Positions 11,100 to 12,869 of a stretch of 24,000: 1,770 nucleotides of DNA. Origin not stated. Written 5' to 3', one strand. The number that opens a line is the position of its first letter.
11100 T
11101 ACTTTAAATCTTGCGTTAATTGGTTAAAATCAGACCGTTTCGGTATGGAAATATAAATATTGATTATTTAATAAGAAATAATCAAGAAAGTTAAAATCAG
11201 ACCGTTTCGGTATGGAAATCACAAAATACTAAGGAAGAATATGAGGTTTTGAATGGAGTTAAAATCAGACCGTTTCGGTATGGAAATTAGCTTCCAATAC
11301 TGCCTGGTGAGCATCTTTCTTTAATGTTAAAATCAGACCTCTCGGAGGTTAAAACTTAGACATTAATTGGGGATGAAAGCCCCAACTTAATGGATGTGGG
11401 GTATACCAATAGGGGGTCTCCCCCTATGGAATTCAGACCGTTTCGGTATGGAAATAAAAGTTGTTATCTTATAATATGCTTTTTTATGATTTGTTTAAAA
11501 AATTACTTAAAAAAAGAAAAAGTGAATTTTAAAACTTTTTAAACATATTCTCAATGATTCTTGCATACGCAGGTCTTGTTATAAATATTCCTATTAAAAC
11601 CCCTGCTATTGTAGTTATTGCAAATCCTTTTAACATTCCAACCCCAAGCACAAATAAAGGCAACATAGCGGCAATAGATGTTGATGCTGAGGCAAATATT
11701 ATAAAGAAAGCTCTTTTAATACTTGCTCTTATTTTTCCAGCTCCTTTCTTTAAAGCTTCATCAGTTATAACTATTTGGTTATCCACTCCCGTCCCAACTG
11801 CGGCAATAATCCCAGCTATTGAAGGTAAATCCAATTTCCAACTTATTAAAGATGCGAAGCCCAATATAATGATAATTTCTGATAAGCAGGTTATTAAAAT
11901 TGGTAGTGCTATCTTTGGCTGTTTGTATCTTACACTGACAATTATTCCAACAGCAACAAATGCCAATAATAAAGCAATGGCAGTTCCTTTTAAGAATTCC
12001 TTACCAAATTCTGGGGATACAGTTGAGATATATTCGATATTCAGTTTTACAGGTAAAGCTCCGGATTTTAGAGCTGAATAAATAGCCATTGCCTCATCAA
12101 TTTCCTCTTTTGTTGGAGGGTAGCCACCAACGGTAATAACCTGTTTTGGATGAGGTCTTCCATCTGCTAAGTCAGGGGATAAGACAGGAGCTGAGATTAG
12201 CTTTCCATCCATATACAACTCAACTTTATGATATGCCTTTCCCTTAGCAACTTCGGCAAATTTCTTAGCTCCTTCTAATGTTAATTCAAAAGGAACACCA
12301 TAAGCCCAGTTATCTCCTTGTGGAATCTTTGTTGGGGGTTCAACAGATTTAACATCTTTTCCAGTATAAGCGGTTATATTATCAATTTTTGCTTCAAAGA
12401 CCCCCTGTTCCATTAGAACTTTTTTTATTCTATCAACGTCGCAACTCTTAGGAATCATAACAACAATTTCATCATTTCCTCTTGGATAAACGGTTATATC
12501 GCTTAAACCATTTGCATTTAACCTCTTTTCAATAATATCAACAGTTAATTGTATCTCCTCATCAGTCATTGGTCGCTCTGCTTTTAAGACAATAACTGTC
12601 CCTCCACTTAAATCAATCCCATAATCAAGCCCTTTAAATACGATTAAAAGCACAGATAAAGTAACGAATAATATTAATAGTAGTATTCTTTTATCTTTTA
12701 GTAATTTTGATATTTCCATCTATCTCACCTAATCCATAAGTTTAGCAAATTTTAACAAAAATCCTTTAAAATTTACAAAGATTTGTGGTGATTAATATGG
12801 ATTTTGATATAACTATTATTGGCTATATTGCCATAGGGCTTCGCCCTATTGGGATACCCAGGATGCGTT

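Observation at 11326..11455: Last repeat of array 2 is split by a 93-bp GC-rich two-hairpin module bounded by TCAGACC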

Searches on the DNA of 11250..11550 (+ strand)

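Call 6: search_rna_families(source=window, start=11250, end=11550, threshold=evalue, max_evalue=10, show_alignments=3)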
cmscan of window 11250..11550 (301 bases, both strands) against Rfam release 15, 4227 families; matches with E-value up to 10: 9.
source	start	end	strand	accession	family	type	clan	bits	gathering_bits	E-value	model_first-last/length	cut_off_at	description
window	11258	11287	+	RF01326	CRISPR-DR13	Gene; CRISPR;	-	43.4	37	7.7e-06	1-30/30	no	CRISPR RNA direct repeat element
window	11326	11356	-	RF01358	CRISPR-DR39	Gene; CRISPR;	-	32.9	39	0.0018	1-31/31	no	CRISPR RNA direct repeat element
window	11258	11287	-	RF01358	CRISPR-DR39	Gene; CRISPR;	-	29.4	39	0.011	1-31/31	no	CRISPR RNA direct repeat element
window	11426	11455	+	RF01326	CRISPR-DR13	Gene; CRISPR;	-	28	37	0.016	1-30/30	no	CRISPR RNA direct repeat element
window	11356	11437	+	RF02029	sraA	Gene; sRNA;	-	19.7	56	0.98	1-95/95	no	sraA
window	11326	11355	+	RF01326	CRISPR-DR13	Gene; CRISPR;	-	19.4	37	1.2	1-30/30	no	CRISPR RNA direct repeat element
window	11426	11455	-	RF01358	CRISPR-DR39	Gene; CRISPR;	-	17.1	39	7.2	1-31/31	no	CRISPR RNA direct repeat element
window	11351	11424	-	RF02537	TarA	Gene; sRNA;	-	16.6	80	1.9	1-99/99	no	Vibrio ToxT activated RNA TarA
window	11258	11287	+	RF01376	CRISPR-DR63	Gene; CRISPR;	CL00015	16.1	37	6.4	1-37/37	no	CRISPR RNA direct repeat element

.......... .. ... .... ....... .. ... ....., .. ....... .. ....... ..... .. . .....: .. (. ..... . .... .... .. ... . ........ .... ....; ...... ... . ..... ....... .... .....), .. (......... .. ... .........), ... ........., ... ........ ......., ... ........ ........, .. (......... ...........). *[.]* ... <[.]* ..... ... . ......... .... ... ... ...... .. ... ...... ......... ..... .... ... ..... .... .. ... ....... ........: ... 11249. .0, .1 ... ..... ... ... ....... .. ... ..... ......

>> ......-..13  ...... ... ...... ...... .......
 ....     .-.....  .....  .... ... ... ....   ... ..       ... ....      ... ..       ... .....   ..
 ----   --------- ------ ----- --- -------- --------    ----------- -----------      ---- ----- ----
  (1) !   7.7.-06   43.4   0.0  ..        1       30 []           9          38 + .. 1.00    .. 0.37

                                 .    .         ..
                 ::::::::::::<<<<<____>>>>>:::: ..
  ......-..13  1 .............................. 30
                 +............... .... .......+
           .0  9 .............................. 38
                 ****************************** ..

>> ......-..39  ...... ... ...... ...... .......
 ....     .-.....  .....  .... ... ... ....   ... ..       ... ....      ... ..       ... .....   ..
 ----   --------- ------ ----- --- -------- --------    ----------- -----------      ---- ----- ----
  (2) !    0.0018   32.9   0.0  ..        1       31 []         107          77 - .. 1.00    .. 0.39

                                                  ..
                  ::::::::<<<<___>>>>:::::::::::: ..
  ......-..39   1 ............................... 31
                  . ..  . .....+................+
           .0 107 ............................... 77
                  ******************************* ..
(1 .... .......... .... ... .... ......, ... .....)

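Call 67: build_rna_model(alignment_id=A1, structure=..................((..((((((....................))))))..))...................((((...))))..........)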
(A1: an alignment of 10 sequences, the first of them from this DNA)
Model R1 built from alignment A1 (10 sequences, 98 columns); structure: as given.
model positions 82; base pairs 12; branch points 1; effective number of sequences 2.59; information 0.692 bits per position. Calibrated on 0.2 Mb of random sequence (short: E-values are rough).
structure used (alignment columns):
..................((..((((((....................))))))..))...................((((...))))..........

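Call 69: search_with_rna_model(model_id=R1, sources=[window, L160, L161, L162, L164, L165, L166, L167, L168, L169, L170, L123, L142, L136, L138, L133], max_evalue=1)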
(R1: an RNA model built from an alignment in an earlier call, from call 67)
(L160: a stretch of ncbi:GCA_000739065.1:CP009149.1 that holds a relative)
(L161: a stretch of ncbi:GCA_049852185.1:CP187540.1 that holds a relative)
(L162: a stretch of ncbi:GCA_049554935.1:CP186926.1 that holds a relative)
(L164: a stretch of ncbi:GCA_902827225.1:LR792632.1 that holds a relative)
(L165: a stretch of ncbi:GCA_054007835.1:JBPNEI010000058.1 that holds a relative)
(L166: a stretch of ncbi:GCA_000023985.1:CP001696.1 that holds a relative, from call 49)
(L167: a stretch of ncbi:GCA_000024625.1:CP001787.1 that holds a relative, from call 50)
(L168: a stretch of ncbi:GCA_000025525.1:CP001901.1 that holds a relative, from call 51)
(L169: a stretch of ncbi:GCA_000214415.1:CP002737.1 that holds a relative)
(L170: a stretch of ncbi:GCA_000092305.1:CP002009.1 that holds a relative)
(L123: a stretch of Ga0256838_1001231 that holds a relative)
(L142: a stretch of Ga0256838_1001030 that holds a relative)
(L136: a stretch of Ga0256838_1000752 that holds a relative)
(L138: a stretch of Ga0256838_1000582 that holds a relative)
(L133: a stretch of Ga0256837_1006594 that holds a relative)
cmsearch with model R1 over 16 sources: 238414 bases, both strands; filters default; matches with E-value up to 1: 33.
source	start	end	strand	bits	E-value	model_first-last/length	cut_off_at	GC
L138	79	160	+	98.9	3.9e-18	1-82/82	no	0.46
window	11349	11430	+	92.1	9.7e-17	1-82/82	no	0.44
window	12828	12904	-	82.8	8.2e-15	1-82/82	no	0.44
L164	9545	9620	+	79.8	3.5e-14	1-82/82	no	0.51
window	4425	4515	+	64.2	6e-11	1-82/82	no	0.46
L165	435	508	+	63.9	6.8e-11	1-82/82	no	0.51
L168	13474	13548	-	61.2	2.6e-10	1-82/82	no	0.53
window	21886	21965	-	60.7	3.2e-10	1-82/82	no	0.49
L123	11145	11234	-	57.2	1.7e-09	1-82/82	no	0.46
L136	670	742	-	49.3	7.5e-08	1-82/82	no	0.36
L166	3847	3922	+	44.1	9.1e-07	1-82/82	no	0.47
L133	1179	1252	+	44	9.6e-07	1-82/82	no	0.35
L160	9734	9821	+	40.5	5e-06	1-82/82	no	0.47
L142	2644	2715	+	40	6.4e-06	1-82/82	no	0.36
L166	15528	15595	-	37.8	1.8e-05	1-82/82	no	0.5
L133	3963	4036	-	34.6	8.4e-05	1-82/82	no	0.39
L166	15651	15710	-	30.6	0.00058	1-82/82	no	0.4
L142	2532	2638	+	30.2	0.00069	1-82/82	no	0.31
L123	4947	4998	+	27.1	0.003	1-82/82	no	0.52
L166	15589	15662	+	24.3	0.012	1-82/82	no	0.41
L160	9793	9844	-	23.6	0.016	1-82/82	no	0.54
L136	785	854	-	22.7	0.025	1-82/82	no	0.3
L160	9873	9929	+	22.5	0.028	1-82/82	no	0.39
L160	4005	4055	-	21.7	0.04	1-82/82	no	0.47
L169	3848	3899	+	21.2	0.051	1-82/82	no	0.48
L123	11113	11177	+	20.5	0.071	1-82/82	no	0.52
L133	1067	1136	+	19.3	0.13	1-82/82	no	0.29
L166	15491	15554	+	18.1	0.23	1-82/82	no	0.48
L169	3770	3821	+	16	0.61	1-82/82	no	0.56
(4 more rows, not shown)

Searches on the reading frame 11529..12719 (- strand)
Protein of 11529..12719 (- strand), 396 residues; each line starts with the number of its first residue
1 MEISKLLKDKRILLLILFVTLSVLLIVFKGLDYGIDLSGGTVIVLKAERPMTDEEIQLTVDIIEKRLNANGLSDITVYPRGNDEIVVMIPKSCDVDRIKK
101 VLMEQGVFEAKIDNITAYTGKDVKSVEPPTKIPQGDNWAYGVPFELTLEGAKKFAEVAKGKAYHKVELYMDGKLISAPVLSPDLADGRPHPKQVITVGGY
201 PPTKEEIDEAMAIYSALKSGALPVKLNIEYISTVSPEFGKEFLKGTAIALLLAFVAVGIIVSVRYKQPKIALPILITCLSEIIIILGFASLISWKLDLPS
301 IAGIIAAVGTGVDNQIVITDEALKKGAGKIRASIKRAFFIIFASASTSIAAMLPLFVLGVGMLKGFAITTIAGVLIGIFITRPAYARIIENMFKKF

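Call 21: find_encoding_contigs(protein=window:11529-12719:-, flank=10000, max_places=6)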
Protein window:11529-12719:- (396 aa): 1 contig read that carries it; 1 place shown.
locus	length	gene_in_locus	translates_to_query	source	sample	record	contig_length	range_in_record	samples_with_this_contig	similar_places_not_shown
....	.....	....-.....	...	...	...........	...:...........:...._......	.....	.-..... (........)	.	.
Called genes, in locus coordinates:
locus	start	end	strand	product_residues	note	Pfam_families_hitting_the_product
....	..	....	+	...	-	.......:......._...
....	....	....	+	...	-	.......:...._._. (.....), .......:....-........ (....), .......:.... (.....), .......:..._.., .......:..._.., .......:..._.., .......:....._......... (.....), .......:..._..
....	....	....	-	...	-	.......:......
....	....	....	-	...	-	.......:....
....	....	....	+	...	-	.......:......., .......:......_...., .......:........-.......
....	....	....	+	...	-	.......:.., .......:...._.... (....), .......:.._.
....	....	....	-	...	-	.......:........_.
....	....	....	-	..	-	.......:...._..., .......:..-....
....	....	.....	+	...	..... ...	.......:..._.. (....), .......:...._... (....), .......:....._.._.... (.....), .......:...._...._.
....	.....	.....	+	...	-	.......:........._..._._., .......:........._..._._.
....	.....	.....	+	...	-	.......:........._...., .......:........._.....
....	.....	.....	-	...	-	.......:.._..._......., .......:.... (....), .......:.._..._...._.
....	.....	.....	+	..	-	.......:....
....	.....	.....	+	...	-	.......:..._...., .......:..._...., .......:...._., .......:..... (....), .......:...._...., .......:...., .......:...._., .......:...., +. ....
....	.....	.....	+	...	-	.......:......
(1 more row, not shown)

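Call 48: find_homologous_proteins(query=window:11529-12719:-, max_evalue=1e-80)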
Query window:11529-12719:- (396 aa): 396 proteins with E <= 1e-80 among 8000 candidates; the best 120 are listed.
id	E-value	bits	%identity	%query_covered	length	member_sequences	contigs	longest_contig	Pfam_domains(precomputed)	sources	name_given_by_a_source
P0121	9.4e-248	839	99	100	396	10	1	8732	PF21760.4,PF22599.3,PF02355.23,PF07549.20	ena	-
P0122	2.8e-221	752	87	100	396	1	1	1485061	PF21760.4,PF02355.23,PF07549.20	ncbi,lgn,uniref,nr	ncbi:preprotein translocase subunit SecD [Methanocaldococcus fervens]|uniref:Protein-export membrane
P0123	1.0e-220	750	88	100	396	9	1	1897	PF21760.4,PF22599.3,PF02355.23,PF07549.20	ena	-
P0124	4.1e-220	748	86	100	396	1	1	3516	PF21760.4,PF22599.3,PF02355.23,PF07549.20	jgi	-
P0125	6.2e-218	741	87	100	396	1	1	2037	PF21760.4,PF03176.22,PF22599.3,PF02355.23,PF00873.26,PF07549.20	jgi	jgi:preprotein translocase subunit SecD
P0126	3.6e-217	739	87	100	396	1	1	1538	PF21760.4,PF03176.22,PF22599.3,PF02355.23,PF00873.26,PF07549.20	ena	-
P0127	4.9e-217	738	86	100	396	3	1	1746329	PF21760.4,PF02355.23,PF07549.20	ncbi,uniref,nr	ncbi:SecD/SecF/SecDF export membrane protein [Methanocaldococcus vulcanius M7]|uniref:Protein-export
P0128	1.2e-215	734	85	100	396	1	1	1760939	PF21760.4,PF22599.3,PF02355.23,PF07549.20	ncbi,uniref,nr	ncbi:SecD/SecF/SecDF export membrane protein [Methanocaldococcus sp. FS406-22]|uniref:preprotein tra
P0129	1.8e-215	733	85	100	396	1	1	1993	PF21760.4,PF22599.3,PF02355.23,PF07549.20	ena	-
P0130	7.7e-210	714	85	96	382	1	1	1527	PF21760.4,PF22599.3,PF02355.23,PF07549.20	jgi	jgi:preprotein translocase subunit SecD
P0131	2.3e-195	667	79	94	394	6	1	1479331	PF21760.4,PF22599.3,PF02355.23,PF07549.20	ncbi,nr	ncbi:Protein-export membrane protein SecD [Methanocaldococcus lauensis]|nr:Protein-export membrane p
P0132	3.0e-190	650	75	99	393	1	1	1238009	PF21760.4,PF02355.23,PF07549.20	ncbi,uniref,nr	ncbi:preprotein translocase subunit SecD [Methanocaldococcus villosus]|uniref:preprotein translocase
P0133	1.4e-185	635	75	97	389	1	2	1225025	PF21760.4,PF02355.23,PF07549.20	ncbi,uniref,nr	ncbi:preprotein translocase subunit SecD [Methanotorris formicicus]|uniref:Protein-export membrane p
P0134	4.2e-176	603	71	99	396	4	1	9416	PF21760.4,PF02355.23,PF00873.26,PF07549.20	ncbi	-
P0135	1.4e-171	589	71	94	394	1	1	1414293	PF02355.23,PF07549.20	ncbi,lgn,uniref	ncbi:preprotein translocase subunit SecD [Methanocaldococcus indicus]|uniref:preprotein translocase 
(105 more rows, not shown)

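Call 49: find_encoding_contigs(protein=P0122, flank=10000, max_places=1)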
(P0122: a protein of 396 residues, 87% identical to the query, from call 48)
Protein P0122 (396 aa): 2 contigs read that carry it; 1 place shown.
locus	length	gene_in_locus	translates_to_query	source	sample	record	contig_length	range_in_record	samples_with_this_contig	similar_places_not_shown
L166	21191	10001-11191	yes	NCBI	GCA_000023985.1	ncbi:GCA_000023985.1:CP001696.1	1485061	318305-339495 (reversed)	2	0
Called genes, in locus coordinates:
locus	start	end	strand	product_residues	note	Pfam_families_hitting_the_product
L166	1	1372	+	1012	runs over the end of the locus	PF02384:N6_Mtase, PF20473:MmeI_Mtase, PF18135:Type_ISP_C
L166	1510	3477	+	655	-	PF13538:UvrD_C_2 (faint), PF00580:UvrD-helicase (weak), PF05970:PIF1 (faint), PF13086:AAA_11, PF13245:AAA_19, PF13604:AAA_30, PF01443:Viral_helicase1 (faint), PF13087:AAA_12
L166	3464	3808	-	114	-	PF04322:DUF473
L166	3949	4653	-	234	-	PF09754:PAC2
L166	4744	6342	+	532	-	PF20123:DUF6513 (weak), PF00809:Pterin_bind, PF14251:PterinBD-DUF4346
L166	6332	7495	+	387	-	-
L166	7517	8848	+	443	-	PF00224:PK, PF02887:PK_C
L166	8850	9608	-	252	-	PF00459:Inositol_P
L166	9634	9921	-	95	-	PF03083:MtN3_slv, PF04193:PQ-loop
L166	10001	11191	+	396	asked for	PF07549:Sec_GG (weak), PF21760:SecD_1st, PF02355:SecD_SecF_C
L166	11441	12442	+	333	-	PF08100:Dimerisation, PF00891:Methyltransf_2, PF13489:Methyltransf_23, PF08242:Methyltransf_12 (weak)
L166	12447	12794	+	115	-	-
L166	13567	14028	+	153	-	-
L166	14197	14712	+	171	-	PF00528:BPD_transp_1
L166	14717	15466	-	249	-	PF13237:Fer4_10, PF00037:Fer4, PF12838:Fer4_7, PF14697:Fer4_21, PF13187:Fer4_9, PF13237:Fer4_10, PF00037:Fer4, PF12838:Fer4_7, +24 more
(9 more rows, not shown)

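Call 50: find_encoding_contigs(protein=P0127, flank=10000, max_places=1)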
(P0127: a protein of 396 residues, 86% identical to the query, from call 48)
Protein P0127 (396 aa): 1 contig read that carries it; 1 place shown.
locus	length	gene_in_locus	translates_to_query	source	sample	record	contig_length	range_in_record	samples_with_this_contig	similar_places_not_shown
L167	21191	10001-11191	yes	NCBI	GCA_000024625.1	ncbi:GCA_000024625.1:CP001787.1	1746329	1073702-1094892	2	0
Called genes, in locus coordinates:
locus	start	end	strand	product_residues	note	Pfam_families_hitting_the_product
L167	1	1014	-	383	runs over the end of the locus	PF01472:PUA, PF10672:Methyltrans_SAM, PF01728:FtsJ, PF03602:Cons_hypoth95, PF05175:MTS, PF06325:PrmA, PF09445:Methyltransf_15, PF13649:Methyltransf_25, +6 more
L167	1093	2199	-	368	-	PF04981:NMD3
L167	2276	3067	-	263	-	PF01887:SAM_HAT_N, PF20257:SAM_HAT_C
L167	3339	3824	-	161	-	PF03946:Ribosomal_L11_N, PF00298:Ribosomal_L11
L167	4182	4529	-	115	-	PF04322:DUF473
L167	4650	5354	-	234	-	PF09754:PAC2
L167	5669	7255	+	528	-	PF20123:DUF6513 (faint), PF00809:Pterin_bind, PF14251:PterinBD-DUF4346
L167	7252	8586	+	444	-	PF00224:PK, PF02887:PK_C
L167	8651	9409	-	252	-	PF00459:Inositol_P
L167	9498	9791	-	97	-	PF03083:MtN3_slv, PF04193:PQ-loop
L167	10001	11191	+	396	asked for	PF07549:Sec_GG, PF21760:SecD_1st (weak), PF02355:SecD_SecF_C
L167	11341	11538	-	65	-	-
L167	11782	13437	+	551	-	PF00920:ILVD_EDD_N, PF24877:ILV_EDD_C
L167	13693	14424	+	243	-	PF13353:Fer4_12, PF04055:Radical_SAM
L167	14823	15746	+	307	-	PF01368:DHH, PF02833:DHHA2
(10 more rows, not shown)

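Call 51: find_encoding_contigs(protein=P0128, flank=10000, max_places=1)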
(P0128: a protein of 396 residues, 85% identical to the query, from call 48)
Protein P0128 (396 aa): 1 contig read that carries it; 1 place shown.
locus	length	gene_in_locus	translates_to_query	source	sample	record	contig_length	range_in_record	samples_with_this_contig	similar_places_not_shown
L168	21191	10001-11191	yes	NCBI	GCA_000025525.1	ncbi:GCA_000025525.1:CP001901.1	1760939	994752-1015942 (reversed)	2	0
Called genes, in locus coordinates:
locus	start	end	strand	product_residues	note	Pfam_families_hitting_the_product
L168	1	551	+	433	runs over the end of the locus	PF04055:Radical_SAM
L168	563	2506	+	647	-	PF13538:UvrD_C_2 (faint), PF00580:UvrD-helicase (weak), PF05970:PIF1 (faint), PF13086:AAA_11, PF13245:AAA_19, PF13604:AAA_30, PF01443:Viral_helicase1 (faint), PF13087:AAA_12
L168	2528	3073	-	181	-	-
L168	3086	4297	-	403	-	PF06030:WxLIP_PGBD (faint), PF06280:fn3_5 (weak)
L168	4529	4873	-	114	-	PF04322:DUF473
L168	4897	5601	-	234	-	PF09754:PAC2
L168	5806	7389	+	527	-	PF20123:DUF6513 (weak), PF00809:Pterin_bind, PF14251:PterinBD-DUF4346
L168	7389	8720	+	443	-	PF00224:PK, PF02887:PK_C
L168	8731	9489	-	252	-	PF00459:Inositol_P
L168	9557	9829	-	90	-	PF03083:MtN3_slv (weak), PF04193:PQ-loop, PF07578:LAB_N (faint)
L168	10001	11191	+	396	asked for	PF07549:Sec_GG (weak), PF21760:SecD_1st (weak), PF22599:SecDF_P1_head (weak), PF02355:SecD_SecF_C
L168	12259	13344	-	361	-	PF06849:DUF1246, PF06973:DUF1297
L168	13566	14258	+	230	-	PF01351:RNase_HII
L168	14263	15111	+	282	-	PF01135:PCMT (faint), PF08704:GCD14, PF01209:Ubie_methyltran (weak), PF13847:Methyltransf_31 (weak)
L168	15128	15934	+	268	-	PF01261:AP_endonuc_2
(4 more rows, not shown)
